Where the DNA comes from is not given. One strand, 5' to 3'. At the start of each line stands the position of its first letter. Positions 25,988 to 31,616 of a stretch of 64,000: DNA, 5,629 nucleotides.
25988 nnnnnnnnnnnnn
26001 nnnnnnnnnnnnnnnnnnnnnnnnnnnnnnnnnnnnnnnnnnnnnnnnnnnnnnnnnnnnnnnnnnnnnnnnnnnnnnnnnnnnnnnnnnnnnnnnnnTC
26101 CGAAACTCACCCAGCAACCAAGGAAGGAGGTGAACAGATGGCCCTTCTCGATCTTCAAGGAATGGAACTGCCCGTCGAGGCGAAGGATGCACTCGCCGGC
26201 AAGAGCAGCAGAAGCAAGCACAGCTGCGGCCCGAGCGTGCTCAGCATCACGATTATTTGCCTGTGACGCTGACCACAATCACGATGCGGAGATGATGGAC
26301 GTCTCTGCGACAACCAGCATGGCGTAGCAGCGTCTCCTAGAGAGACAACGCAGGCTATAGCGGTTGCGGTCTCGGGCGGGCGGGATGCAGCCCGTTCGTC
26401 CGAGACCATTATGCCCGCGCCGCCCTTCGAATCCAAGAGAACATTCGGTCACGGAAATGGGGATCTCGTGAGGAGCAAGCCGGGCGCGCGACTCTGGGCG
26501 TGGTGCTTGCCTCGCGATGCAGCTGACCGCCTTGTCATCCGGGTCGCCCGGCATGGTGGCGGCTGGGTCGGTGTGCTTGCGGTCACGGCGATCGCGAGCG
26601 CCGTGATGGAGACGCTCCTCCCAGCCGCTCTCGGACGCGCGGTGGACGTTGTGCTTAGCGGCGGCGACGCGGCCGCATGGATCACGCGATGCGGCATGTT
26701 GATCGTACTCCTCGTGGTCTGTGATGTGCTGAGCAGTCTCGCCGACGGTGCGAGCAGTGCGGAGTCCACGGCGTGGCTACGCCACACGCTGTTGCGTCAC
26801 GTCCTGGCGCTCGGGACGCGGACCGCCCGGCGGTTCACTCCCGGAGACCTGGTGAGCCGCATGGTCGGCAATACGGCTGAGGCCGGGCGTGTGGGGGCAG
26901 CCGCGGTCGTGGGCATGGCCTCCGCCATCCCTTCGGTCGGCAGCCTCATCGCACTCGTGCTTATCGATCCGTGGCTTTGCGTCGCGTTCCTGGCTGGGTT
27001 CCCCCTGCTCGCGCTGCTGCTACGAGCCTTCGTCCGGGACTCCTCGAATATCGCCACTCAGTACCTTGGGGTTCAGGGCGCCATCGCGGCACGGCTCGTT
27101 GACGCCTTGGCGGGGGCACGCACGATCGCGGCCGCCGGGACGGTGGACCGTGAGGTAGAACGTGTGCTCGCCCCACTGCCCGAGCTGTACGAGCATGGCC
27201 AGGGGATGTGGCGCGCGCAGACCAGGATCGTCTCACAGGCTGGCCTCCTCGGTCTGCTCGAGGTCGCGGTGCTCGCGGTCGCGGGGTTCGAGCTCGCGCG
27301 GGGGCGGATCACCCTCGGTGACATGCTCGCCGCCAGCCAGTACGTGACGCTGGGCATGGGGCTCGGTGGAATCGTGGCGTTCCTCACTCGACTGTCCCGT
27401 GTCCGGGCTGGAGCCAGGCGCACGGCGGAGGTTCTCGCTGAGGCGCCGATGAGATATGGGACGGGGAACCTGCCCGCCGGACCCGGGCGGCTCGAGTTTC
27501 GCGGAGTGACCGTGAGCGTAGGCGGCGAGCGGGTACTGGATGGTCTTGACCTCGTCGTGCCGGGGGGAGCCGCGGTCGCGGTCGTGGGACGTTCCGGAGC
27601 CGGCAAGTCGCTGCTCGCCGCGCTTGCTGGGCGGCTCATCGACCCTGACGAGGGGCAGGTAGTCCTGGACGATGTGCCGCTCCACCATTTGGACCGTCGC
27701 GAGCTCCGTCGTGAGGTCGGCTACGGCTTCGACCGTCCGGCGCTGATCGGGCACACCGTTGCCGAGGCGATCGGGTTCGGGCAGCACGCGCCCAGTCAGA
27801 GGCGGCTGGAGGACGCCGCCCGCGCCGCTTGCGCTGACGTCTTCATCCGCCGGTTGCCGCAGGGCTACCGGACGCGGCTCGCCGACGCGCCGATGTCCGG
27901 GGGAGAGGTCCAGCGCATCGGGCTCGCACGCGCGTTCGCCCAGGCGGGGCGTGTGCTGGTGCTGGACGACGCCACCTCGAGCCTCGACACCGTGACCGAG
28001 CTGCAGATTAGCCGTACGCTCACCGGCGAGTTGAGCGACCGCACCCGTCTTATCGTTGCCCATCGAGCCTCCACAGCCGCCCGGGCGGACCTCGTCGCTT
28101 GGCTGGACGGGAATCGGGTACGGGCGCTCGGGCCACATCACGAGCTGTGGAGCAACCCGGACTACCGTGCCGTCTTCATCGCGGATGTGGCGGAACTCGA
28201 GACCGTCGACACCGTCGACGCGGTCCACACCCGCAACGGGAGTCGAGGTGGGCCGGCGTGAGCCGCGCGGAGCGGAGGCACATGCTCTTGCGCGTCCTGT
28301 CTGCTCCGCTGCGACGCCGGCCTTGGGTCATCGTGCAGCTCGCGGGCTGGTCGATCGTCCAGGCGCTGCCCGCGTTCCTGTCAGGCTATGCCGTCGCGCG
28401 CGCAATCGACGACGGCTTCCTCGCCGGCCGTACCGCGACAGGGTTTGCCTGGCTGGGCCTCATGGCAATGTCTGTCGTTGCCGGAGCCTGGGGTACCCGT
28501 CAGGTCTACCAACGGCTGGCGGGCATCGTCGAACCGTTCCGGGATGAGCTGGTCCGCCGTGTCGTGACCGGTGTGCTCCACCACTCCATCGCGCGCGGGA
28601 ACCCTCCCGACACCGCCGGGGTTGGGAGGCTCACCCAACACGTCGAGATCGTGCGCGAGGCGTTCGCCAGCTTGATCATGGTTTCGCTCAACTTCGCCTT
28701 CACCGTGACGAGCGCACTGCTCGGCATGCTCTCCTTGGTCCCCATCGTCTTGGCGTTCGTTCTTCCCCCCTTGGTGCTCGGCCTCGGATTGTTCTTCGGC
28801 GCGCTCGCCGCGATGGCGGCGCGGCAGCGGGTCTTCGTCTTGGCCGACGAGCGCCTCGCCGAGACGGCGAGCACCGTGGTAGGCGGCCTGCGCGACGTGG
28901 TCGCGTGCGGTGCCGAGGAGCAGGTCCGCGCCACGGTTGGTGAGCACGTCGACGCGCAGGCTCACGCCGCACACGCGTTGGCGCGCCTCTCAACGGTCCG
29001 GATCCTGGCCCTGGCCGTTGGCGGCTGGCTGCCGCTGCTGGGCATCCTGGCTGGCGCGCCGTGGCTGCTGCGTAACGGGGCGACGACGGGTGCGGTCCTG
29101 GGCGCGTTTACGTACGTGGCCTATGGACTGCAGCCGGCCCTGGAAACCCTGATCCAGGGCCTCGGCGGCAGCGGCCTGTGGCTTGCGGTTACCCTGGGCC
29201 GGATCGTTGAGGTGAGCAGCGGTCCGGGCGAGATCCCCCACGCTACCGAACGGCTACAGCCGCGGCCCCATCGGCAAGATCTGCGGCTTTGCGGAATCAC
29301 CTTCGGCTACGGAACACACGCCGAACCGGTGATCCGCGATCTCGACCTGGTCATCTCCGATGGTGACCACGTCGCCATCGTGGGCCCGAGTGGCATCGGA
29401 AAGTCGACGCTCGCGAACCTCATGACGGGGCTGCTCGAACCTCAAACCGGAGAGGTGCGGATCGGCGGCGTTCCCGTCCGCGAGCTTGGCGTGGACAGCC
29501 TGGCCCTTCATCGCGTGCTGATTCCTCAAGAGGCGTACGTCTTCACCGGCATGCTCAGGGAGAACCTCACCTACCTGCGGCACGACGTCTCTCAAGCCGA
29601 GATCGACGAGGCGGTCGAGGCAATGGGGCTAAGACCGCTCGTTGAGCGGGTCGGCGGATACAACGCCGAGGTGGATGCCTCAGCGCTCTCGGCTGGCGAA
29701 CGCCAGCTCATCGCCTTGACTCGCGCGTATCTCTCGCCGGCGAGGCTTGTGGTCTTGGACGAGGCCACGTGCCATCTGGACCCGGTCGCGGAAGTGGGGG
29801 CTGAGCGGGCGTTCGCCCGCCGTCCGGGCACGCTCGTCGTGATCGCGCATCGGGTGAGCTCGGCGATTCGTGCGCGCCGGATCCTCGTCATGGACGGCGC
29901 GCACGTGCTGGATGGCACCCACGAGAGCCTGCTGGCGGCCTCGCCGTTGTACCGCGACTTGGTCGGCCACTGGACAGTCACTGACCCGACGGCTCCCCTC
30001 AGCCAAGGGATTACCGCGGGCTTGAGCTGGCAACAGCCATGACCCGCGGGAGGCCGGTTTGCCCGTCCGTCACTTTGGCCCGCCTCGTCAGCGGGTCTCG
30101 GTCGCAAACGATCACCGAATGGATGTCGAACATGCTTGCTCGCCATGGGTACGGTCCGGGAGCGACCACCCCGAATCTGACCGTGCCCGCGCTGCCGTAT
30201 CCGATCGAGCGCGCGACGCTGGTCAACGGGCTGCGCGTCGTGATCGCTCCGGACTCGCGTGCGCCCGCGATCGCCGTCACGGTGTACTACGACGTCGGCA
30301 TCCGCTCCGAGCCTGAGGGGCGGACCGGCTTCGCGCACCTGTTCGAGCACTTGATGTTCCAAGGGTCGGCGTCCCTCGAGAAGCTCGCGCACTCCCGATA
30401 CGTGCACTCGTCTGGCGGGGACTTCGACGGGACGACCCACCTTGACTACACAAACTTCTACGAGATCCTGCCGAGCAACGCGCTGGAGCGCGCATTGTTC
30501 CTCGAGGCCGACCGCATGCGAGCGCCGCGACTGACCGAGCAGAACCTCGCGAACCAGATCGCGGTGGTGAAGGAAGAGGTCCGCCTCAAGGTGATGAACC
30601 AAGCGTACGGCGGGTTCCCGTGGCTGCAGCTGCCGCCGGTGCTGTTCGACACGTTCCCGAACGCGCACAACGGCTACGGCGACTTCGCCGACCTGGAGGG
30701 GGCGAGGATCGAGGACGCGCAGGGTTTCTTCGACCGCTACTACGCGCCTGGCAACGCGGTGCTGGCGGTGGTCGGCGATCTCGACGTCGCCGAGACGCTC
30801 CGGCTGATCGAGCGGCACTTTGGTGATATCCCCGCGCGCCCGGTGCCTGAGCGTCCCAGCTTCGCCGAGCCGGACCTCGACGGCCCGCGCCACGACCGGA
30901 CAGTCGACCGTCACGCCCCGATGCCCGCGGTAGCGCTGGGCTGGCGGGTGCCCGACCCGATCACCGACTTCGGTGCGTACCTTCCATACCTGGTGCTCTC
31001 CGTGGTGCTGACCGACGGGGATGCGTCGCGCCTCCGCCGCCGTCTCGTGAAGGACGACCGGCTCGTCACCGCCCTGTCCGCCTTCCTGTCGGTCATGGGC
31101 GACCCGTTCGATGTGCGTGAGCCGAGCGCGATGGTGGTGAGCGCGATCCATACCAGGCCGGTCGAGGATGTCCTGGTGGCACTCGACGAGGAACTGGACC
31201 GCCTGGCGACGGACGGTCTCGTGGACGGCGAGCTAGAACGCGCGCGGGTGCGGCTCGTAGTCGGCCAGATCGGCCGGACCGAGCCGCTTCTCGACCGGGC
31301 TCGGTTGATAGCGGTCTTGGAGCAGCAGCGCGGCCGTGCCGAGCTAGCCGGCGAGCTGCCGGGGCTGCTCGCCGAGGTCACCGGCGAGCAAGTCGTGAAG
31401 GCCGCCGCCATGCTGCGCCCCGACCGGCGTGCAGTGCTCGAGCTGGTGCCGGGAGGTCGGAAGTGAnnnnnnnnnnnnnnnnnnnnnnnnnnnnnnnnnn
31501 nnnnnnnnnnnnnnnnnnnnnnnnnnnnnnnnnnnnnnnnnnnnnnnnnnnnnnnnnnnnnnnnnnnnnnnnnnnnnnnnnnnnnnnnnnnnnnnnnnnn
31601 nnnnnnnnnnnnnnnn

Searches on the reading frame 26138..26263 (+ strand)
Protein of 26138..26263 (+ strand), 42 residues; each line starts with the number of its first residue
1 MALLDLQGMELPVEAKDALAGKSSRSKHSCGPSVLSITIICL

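Call 70: search_protein_families(library=ncbifam, proteins=[window:26138-26263:+], max_evalue=0.1)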
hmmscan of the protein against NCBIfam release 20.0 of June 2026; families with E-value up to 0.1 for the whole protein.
seq(42 aa): 2 families
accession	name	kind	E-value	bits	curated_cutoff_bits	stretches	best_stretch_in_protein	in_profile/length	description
NF033212.1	SapB_AmfS_lanti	subfamily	2.4e-09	37.1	25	1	1-39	1-40/42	SapB/AmfS family lanthipeptide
NF038159.1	lanthi_III_b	subfamily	6.2e-05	22.9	30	1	3-37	3-35/38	class III lanthipeptide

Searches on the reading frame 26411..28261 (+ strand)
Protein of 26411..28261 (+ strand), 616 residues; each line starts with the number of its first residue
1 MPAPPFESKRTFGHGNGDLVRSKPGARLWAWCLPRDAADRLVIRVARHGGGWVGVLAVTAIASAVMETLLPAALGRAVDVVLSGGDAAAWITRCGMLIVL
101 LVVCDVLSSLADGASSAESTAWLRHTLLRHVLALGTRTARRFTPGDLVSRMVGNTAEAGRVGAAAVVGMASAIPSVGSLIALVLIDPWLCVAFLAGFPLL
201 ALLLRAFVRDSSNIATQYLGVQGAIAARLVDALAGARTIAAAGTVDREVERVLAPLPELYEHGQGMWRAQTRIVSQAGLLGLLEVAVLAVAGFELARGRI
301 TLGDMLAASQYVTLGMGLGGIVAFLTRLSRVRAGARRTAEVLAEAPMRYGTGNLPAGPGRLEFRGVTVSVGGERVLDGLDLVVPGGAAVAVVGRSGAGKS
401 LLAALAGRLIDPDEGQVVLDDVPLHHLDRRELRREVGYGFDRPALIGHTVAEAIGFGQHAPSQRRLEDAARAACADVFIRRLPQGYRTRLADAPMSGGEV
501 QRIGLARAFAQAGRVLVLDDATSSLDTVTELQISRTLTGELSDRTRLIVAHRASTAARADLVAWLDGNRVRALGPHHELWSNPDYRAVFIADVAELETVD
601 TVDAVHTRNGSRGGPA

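Call 17: search_protein_families(library=pfam, proteins=[window:26411-28261:+], max_evalue=0.001)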
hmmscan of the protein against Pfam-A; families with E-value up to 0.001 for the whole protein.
window:26411-28261:+ (616 aa): 2 families
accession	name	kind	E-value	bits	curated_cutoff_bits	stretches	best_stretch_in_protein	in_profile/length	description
PF00005.33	ABC_tran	-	1.1e-20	75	25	1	376-523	1-137/137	ABC transporter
PF00664.28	ABC_membrane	-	1.5e-16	61.4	28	1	55-313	3-268/274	ABC transporter transmembrane region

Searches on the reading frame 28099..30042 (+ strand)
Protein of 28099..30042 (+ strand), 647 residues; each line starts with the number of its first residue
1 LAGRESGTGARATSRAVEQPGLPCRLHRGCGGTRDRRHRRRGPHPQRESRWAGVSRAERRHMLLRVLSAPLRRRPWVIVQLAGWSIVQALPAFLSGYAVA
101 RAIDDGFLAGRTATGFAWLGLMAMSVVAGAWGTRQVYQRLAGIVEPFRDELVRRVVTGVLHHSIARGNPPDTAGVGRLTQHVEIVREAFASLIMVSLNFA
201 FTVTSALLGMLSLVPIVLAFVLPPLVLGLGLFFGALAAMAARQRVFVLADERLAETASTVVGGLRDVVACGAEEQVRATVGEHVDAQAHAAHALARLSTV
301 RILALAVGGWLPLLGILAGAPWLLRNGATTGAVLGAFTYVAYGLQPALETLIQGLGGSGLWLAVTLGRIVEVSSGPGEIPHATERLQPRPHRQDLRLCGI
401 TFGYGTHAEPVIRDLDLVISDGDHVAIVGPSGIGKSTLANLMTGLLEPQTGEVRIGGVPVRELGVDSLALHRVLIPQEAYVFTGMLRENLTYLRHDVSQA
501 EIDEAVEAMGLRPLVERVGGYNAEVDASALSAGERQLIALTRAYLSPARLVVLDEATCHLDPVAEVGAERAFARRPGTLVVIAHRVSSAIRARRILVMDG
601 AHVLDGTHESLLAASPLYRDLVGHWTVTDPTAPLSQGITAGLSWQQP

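Call 17: search_protein_families(library=pfam, proteins=[window:28099-30042:+], max_evalue=0.001)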
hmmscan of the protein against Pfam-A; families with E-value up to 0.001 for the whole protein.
window:28099-30042:+ (647 aa): 3 families
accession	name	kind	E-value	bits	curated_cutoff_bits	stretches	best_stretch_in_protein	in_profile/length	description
PF00005.33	ABC_tran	-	1.6e-24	87.5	25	1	413-557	2-136/137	ABC transporter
PF03193.22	RsgA_GTPase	-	7.7e-05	23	30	1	412-454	97-138/174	RsgA GTPase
PF13191.12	AAA_16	-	0.00028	21.8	32.6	0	422-614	24-154/167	AAA ATPase domain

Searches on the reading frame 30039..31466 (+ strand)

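Call 17: search_protein_families(library=pfam, proteins=[window:30039-31466:+], max_evalue=0.001)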
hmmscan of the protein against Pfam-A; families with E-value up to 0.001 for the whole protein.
window:30039-31466:+ (475 aa): 2 families
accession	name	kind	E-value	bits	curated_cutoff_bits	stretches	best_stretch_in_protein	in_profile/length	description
PF05193.26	Peptidase_M16_C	-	7.2e-28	98.1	23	1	225-403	5-178/181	Peptidase M16 inactive domain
PF00675.25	Peptidase_M16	-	1e-17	64.8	22.3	1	66-182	1-117/149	Insulinase (Peptidase family M16)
